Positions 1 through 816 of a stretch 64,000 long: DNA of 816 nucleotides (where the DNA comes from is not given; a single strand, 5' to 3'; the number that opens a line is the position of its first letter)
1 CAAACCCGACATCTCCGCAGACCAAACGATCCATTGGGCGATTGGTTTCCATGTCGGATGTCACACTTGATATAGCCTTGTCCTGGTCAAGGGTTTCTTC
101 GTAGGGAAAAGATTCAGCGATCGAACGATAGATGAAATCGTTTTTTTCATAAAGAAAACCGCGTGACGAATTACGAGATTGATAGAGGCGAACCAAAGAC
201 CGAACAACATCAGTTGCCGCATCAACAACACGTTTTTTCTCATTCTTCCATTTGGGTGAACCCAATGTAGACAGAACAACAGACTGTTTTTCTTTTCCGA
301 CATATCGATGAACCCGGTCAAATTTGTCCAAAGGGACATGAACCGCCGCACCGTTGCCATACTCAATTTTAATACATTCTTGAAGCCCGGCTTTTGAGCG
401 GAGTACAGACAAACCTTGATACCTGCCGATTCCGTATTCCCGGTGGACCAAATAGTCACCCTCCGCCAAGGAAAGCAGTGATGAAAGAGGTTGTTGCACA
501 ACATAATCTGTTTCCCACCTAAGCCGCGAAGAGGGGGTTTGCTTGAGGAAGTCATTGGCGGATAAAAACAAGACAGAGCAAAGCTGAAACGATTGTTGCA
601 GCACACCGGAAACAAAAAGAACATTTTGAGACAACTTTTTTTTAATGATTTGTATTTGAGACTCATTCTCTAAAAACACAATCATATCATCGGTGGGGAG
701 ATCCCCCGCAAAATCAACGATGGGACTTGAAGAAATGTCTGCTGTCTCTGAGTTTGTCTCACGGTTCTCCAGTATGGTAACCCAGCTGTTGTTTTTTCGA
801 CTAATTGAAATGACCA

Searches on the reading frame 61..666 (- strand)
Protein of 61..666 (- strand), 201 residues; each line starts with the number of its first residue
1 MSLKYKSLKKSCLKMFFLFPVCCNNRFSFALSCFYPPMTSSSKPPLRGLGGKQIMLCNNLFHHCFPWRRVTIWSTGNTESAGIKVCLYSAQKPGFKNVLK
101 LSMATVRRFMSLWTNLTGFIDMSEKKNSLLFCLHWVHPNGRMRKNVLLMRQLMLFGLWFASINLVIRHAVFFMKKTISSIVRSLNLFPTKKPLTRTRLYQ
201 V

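Call 14: search_protein_families(library=pfam, proteins=[window:61-666:-], max_evalue=0.00001)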
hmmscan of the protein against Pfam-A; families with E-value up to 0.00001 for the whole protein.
window:61-666:- (201 aa): 0 families

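Call 61: find_encoding_contigs(protein=window:61-666:-, flank=10000, max_places=2)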
Protein window:61-666:- (201 aa): no gene with exactly this product is on record in the collection.
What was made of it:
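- Tried and rejected: The look-up at the left edge failed (call 61).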
